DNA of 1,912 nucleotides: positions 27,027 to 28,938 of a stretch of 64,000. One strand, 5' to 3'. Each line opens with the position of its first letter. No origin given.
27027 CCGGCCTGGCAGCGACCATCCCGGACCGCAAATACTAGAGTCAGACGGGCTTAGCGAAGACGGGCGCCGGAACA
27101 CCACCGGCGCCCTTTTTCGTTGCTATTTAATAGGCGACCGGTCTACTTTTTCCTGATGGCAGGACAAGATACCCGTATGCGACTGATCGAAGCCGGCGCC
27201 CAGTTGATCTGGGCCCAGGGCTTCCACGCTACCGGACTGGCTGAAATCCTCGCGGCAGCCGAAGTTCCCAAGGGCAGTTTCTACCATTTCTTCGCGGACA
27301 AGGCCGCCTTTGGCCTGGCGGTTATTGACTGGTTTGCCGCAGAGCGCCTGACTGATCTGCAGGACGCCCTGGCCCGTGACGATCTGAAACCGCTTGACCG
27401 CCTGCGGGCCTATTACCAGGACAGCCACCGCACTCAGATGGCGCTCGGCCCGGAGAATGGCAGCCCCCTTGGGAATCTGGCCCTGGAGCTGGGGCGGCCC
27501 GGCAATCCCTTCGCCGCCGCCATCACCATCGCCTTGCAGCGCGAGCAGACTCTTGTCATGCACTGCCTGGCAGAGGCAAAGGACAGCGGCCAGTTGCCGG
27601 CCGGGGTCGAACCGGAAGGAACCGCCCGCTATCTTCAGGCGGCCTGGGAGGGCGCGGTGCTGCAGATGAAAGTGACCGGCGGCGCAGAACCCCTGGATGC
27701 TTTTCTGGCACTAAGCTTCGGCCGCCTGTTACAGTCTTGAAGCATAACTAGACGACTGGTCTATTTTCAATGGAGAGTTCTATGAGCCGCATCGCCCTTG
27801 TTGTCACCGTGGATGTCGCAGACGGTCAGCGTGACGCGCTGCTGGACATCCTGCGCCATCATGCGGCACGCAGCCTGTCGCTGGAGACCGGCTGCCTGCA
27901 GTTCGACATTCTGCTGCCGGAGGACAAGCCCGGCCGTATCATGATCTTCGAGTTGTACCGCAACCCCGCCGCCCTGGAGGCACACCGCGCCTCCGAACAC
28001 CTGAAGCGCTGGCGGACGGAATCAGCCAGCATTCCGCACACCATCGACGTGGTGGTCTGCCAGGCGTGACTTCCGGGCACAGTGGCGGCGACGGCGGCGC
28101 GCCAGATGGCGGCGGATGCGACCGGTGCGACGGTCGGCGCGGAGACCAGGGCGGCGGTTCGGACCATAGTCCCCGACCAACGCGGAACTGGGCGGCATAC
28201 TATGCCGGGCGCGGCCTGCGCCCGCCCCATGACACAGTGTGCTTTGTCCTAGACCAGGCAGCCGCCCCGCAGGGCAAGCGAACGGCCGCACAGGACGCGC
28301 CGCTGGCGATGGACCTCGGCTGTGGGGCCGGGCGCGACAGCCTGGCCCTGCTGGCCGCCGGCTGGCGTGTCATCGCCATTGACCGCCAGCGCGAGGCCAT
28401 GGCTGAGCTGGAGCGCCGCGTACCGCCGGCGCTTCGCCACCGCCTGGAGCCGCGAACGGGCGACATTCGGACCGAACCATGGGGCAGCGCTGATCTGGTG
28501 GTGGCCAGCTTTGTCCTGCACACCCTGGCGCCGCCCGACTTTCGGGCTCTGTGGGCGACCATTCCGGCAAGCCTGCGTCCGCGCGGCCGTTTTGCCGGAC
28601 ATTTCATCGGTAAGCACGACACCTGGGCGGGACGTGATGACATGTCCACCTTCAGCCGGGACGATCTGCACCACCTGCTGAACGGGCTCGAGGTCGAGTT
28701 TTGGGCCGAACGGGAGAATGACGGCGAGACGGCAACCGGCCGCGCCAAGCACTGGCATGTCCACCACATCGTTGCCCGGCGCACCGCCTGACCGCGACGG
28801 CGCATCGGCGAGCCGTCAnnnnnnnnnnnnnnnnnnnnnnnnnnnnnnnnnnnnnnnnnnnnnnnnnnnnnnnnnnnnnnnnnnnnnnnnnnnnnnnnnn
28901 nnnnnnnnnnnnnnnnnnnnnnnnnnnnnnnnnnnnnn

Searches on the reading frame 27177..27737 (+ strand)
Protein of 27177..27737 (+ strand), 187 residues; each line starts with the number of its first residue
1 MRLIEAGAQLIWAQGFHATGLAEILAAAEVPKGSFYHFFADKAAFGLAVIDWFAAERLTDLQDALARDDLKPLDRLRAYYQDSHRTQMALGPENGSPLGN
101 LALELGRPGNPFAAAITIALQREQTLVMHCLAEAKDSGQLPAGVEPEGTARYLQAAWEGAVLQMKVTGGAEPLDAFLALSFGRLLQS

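Call 61: search_protein_families(library=ncbifam, proteins=[window:27177-27737:+], max_evalue=0.00001)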
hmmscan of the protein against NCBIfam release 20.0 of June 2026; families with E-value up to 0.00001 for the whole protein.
window:27177-27737:+ (187 aa): 4 families
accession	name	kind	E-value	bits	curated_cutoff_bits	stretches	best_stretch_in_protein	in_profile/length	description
NF051457.1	acryl_TF_AcuR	equivalog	1.8e-36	125.3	247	1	2-179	21-198/204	acrylate utilization transcriptional regulator AcuR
NF058643.1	TranRegCurRPseudo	equivalog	7.5e-22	77.9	300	1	2-178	11-186/193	TetR family transcriptional repressor CurR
NF041196.1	ScbR_bind_reg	equivalog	1.4e-13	51.5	150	1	2-167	10-168/191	ScbR family autoregulator-binding transcription factor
NF053731.1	TransRegFasRMycb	equivalog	3.2e-06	27.1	330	1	2-67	15-80/199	HTH-type transcriptional activator FasR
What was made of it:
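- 27177..27740 (+): TetR-family regulator in a separate transcription unit. Whether it belongs to the system is uncertain. Best NCBIfam hit is AcuR (acrylate regulator) at 125 bits, below the 247 cutoff (call 61).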

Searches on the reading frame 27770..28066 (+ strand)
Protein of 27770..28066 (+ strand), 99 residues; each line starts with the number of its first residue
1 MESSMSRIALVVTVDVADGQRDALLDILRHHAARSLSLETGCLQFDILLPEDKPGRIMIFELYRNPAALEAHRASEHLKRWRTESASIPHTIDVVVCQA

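Call 27: search_protein_families(library=pfam, proteins=[window:27770-28066:+], max_evalue=0.00001)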
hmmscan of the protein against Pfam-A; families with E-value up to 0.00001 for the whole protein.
window:27770-28066:+ (99 aa): 1 family
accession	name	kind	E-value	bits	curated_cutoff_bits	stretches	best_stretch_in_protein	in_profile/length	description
PF03992.22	ABM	-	7.7e-18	64.9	23.1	1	8-82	2-76/78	Antibiotic biosynthesis monooxygenase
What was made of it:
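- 27770..28069 (+): ABM-domain protein, a conserved downstream neighbour. Whether it belongs to the system is uncertain. Pfam ABM (call 27).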

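Call 61: search_protein_families(library=ncbifam, proteins=[window:27770-28066:+], max_evalue=0.00001)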
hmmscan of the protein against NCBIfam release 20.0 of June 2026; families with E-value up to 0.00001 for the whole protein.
window:27770-28066:+ (99 aa): 1 family
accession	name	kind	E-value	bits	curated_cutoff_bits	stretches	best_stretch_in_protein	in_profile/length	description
NF007791.0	PRK10486.1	equivalog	1.8e-09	37.9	135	1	10-81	4-74/96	(4S)-4-hydroxy-5-phosphonooxypentane-2,3-dione isomerase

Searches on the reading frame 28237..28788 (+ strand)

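Call 27: search_protein_families(library=pfam, proteins=[window:28237-28788:+], max_evalue=0.00001)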
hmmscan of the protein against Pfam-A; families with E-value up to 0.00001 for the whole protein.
window:28237-28788:+ (184 aa): 5 families
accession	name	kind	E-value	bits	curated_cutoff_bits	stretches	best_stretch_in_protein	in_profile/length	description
PF08242.18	Methyltransf_12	-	1.6e-13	51.7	30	1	25-119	1-98/98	Methyltransferase domain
PF13649.12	Methyltransf_25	-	1e-12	49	27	1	25-117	2-97/97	Methyltransferase domain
PF08241.18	Methyltransf_11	-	1.3e-10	42.2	21.2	1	26-120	2-94/95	Methyltransferase domain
PF13489.12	Methyltransf_23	-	2.8e-06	27.6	27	1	25-127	27-122/164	Methyltransferase domain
PF03848.20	TehB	-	7.2e-06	26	20.4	0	24-62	34-72/193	Tellurite resistance protein TehB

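Call 61: search_protein_families(library=ncbifam, proteins=[window:28309-28788:+], max_evalue=0.00001)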
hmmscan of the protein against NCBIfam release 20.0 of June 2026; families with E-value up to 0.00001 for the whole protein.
window:28309-28788:+ (160 aa): 4 families
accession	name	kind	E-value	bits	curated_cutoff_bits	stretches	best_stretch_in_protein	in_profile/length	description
NF041820.1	daptide_MTase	equivalog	1.6e-10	40.9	175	1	1-106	41-151/243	daptide-type RiPP biosynthesis methyltransferase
NF043040.1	corrin_prot_MT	hypoth_equivalog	3.4e-08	33.2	180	1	1-95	46-145/216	corrinoid protein-associated methyltransferase CpaM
NF008405.0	PRK11207.1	equivalog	5.3e-08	32.6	218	1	1-91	35-126/198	tellurite resistance methyltransferase TehB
NF008992.0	PRK12335.1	equivalog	6.5e-06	25.5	303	1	1-71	127-197/289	SAM-dependent methyltransferase TehB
